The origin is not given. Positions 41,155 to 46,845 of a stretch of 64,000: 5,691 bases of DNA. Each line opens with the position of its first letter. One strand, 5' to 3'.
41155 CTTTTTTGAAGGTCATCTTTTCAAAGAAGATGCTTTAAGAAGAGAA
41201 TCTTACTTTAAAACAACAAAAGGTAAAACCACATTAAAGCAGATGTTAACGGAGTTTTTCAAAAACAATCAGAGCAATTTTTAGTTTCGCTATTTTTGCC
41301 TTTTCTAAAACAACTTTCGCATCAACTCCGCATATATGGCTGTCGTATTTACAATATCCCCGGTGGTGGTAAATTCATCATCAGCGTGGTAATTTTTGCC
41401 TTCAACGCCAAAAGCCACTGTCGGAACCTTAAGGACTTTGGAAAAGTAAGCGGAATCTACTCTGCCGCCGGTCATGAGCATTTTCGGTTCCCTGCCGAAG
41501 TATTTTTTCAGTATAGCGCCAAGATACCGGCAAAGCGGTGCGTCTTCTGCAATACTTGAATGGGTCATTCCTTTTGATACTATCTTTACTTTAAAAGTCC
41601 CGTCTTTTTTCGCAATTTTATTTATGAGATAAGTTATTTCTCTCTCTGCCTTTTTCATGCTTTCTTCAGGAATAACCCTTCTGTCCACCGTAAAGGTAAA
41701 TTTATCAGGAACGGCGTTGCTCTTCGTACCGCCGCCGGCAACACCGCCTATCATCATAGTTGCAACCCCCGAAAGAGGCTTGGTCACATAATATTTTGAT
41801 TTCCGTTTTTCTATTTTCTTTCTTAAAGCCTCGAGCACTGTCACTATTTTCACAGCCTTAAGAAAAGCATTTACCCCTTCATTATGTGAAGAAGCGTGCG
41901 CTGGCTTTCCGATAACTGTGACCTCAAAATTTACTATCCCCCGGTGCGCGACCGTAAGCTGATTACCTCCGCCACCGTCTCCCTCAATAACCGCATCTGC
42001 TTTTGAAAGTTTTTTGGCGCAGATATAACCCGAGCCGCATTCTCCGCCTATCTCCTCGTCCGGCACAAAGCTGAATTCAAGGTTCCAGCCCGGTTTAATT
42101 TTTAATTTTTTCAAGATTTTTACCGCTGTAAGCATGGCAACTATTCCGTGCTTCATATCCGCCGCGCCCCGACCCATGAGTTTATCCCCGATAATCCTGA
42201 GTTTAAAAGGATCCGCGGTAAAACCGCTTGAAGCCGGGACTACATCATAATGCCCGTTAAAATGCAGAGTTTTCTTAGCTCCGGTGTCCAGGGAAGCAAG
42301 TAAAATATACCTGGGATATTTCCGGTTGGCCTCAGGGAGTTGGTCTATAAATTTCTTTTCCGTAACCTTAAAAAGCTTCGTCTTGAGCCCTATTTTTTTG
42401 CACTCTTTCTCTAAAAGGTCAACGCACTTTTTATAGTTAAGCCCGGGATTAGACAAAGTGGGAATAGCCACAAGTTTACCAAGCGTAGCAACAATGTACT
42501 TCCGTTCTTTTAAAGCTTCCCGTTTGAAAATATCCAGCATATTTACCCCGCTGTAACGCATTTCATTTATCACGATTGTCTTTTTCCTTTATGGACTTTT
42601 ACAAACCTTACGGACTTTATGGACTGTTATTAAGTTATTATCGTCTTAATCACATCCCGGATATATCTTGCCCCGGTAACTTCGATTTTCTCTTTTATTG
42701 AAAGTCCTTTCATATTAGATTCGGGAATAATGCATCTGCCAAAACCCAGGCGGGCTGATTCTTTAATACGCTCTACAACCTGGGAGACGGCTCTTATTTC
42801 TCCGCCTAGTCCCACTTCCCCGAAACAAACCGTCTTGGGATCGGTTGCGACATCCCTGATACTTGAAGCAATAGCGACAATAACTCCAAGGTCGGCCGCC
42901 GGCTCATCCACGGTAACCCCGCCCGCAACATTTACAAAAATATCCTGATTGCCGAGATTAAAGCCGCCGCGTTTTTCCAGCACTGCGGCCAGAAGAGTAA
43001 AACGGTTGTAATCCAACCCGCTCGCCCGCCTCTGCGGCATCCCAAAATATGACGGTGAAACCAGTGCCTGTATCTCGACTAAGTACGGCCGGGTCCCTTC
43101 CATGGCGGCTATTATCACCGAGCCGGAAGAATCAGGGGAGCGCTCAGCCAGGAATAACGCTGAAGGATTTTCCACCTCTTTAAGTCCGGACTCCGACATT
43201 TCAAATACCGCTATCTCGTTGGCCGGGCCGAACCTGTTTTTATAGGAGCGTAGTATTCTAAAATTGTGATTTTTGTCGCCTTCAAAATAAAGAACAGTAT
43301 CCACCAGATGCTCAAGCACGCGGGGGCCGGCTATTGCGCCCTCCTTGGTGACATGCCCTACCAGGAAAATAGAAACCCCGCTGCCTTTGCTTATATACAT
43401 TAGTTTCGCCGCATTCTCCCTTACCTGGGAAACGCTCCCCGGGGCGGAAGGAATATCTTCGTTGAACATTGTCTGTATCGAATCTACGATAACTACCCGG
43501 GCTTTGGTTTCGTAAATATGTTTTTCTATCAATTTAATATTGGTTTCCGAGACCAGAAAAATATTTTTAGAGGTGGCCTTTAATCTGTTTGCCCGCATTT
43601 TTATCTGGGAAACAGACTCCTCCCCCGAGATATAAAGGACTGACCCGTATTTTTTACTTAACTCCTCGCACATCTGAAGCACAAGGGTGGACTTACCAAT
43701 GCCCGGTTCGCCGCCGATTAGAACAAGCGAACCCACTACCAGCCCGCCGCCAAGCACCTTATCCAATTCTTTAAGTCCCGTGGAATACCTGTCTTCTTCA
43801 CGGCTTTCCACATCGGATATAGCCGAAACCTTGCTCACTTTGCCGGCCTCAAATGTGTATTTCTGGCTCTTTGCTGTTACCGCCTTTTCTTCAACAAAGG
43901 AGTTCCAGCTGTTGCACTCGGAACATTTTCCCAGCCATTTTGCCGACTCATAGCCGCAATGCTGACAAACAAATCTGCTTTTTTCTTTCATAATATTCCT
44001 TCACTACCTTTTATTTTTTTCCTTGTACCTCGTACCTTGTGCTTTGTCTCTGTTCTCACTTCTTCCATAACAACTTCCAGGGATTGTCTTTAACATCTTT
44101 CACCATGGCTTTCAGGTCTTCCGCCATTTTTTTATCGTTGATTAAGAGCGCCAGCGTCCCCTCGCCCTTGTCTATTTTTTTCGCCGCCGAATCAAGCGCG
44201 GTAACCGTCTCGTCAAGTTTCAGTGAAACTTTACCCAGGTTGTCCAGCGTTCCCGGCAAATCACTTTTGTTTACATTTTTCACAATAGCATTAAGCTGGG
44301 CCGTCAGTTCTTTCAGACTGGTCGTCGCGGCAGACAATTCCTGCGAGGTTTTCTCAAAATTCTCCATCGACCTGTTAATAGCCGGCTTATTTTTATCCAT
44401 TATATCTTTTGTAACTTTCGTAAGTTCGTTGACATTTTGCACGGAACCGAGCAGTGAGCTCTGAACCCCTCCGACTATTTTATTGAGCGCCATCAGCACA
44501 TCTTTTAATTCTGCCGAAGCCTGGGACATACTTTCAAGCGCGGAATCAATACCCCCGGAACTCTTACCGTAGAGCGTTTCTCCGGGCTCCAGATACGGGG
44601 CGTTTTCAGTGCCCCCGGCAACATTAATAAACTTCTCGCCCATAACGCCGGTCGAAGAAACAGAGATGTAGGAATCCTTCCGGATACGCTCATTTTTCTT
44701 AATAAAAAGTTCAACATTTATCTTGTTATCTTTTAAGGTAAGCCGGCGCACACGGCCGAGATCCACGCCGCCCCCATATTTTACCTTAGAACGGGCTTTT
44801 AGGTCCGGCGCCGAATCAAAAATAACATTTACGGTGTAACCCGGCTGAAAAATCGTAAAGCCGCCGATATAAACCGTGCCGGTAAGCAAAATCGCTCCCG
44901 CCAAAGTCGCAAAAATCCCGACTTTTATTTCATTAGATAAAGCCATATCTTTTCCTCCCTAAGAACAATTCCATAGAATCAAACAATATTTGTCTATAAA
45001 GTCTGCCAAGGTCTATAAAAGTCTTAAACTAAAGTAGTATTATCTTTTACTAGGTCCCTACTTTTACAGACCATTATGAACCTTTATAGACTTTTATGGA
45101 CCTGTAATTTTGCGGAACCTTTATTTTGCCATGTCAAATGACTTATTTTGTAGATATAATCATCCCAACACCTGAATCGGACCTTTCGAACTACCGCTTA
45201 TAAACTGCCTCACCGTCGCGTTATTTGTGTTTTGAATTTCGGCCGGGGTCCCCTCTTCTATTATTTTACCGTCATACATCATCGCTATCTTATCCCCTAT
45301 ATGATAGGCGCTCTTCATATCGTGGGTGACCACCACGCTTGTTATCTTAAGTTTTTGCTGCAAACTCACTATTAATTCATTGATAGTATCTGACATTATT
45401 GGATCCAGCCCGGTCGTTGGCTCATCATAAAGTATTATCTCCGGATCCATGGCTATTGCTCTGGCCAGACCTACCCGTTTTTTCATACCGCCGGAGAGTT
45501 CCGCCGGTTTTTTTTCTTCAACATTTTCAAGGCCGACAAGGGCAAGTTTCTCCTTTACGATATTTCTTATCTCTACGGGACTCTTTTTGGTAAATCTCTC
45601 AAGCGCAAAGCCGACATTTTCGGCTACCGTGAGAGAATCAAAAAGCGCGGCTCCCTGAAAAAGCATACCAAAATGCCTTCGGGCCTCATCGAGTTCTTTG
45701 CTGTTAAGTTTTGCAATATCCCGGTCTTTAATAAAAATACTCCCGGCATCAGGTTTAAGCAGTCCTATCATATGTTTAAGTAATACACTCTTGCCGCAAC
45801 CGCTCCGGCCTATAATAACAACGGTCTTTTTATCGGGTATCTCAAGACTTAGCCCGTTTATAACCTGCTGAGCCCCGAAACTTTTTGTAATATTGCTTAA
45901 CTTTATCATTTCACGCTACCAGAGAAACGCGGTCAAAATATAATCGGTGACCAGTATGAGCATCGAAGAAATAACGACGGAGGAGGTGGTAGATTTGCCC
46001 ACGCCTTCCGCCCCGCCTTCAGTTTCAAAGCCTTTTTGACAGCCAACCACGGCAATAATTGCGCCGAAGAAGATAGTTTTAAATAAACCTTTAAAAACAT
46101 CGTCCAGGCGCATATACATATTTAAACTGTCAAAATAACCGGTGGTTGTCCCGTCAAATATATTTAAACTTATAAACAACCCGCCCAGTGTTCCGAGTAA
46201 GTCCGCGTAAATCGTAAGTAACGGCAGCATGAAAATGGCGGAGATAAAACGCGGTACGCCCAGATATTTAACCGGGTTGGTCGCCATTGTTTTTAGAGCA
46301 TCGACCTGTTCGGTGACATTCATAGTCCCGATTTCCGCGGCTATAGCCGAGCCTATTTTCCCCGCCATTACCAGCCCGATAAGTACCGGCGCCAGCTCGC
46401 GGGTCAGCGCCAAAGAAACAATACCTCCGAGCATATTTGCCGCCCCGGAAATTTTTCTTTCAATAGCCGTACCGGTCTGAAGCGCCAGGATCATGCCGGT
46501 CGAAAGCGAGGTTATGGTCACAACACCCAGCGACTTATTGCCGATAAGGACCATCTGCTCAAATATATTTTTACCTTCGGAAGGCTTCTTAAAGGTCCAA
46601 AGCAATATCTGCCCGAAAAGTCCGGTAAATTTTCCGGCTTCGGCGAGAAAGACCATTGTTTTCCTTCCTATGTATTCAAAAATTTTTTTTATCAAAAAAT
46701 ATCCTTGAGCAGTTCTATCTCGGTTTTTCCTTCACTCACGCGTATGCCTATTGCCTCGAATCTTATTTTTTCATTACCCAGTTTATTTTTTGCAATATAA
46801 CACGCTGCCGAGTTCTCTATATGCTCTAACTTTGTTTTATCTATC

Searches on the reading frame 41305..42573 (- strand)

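Call 57: search_protein_families(library=pfam, proteins=[window:41305-42573:-], max_evalue=0.00001)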
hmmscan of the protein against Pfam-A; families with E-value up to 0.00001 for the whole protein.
window:41305-42573:- (422 aa): 3 families
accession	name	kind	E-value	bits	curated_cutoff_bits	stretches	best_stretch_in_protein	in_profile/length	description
PF01546.33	Peptidase_M20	-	4e-30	105.7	24.6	1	105-419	2-205/206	Peptidase family M20/M25/M40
PF07687.19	M20_dimer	-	1.6e-18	67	21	1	208-324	1-106/107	Peptidase dimerisation domain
PF04389.22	Peptidase_M28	-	1e-07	32.3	21.3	1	93-205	4-99/193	Peptidase family M28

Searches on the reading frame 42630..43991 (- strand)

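Call 57: search_protein_families(library=pfam, proteins=[window:42630-43991:-], max_evalue=0.00001)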
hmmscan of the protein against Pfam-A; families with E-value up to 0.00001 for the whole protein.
window:42630-43991:- (453 aa): 9 families
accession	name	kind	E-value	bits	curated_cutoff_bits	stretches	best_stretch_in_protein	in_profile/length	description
PF06745.19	ATPase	-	5.3e-17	62.4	26.6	1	70-138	2-71/231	KaiC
PF13481.12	AAA_25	-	6.8e-14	52.4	27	1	65-219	11-195/195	AAA domain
PF18073.7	Zn_ribbon_LapB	-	5.9e-12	45.5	25.7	1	7-34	1-28/28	Rubredoxin metal binding domain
PF03796.21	DnaB_C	-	3.9e-09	36.7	27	1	70-171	3-101/255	DnaB-like helicase C terminal domain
PF13541.12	ChlI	-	5.6e-08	33.2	27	1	340-426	35-121/121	Subunit ChlI of Mg-chelatase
PF05362.19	Lon_C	-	7.7e-08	32.6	21.1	1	348-452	93-203/205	Lon protease (S16) C-terminal proteolytic domain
PF13401.12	AAA_22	-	3.9e-06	27.6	27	1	89-213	7-123/130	AAA domain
PF08423.17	Rad51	-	4.2e-06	26.7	22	0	70-201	9-162/244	Rad51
PF09848.15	SLFN-g3_helicase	-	6.8e-06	26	24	1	89-213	3-123/354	Schlafen group 3, DNA/RNA helicase domain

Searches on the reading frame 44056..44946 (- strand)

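Call 57: search_protein_families(library=pfam, proteins=[window:44056-44946:-], max_evalue=0.00001)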
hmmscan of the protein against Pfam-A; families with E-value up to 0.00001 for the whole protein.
window:44056-44946:- (296 aa): 1 family
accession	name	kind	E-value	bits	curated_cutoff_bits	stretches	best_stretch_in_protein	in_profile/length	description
PF02470.25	MlaD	-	1.6e-14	54.3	25.1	1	35-110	1-79/81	MlaD protein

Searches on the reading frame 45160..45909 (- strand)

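Call 57: search_protein_families(library=pfam, proteins=[window:45160-45909:-], max_evalue=0.00001)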
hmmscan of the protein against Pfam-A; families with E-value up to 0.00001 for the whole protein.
window:45160-45909:- (249 aa): 1 family
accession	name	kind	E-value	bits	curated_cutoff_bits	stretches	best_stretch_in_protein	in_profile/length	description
PF00005.33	ABC_tran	-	3.3e-34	118.8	25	1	18-166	2-137/137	ABC transporter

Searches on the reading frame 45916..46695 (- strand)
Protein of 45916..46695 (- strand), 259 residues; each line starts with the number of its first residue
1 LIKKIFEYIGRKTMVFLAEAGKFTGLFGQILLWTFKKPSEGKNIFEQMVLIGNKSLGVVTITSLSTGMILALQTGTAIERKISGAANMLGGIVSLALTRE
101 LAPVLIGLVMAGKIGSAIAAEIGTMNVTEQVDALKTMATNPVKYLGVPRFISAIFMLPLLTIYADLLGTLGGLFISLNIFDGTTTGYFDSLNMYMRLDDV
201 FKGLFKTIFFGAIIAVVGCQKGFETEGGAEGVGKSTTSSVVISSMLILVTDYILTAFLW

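Call 57: search_protein_families(library=pfam, proteins=[window:45916-46695:-], max_evalue=0.00001)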
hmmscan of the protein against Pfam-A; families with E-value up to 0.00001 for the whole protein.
window:45916-46695:- (259 aa): 1 family
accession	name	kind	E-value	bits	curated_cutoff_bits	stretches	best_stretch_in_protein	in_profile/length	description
PF02405.21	MlaE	-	1e-72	244.6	22.5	1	45-256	2-211/212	Permease MlaE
